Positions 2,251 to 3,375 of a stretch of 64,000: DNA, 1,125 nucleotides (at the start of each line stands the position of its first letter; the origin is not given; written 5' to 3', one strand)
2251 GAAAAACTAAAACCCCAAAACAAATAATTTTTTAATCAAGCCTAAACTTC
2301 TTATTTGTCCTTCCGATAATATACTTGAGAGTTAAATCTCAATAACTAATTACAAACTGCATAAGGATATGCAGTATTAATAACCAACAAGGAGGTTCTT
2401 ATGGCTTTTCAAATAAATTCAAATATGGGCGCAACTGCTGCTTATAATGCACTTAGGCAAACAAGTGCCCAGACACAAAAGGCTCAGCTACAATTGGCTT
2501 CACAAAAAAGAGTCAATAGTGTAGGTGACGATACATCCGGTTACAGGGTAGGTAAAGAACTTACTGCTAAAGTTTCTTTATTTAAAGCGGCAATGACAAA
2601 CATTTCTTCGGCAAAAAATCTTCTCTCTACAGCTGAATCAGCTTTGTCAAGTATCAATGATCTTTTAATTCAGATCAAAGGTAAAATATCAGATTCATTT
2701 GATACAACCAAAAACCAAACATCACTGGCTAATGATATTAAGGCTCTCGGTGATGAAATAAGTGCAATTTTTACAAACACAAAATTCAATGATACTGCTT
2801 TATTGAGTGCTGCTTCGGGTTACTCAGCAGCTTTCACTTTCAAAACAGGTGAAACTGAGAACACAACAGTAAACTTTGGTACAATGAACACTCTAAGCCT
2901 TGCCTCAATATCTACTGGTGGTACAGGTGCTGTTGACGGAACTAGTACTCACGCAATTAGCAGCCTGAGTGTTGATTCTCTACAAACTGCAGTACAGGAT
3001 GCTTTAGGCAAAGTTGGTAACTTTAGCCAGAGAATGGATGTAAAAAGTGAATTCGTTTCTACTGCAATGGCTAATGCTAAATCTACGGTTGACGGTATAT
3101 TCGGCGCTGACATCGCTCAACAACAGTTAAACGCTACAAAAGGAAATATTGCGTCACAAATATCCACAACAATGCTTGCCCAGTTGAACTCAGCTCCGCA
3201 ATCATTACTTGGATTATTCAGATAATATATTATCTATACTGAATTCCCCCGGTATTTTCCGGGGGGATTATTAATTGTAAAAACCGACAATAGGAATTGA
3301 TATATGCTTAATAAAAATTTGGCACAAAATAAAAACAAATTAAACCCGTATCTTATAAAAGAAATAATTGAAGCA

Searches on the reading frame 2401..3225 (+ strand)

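Call 89: search_protein_families(library=pfam, proteins=[window:2401-3225:+], max_evalue=0.001)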
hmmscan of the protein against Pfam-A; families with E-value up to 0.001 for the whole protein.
window:2401-3225:+ (274 aa): 2 families
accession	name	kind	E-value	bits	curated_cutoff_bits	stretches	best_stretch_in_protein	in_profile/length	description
PF00669.25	Flagellin_N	-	5.5e-17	62.6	26.6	1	5-138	1-137/139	Bacterial flagellin N-terminal helical region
PF00700.27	Flagellin_C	-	4.3e-11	43.4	23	1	191-273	4-86/86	Bacterial flagellin C-terminal helical region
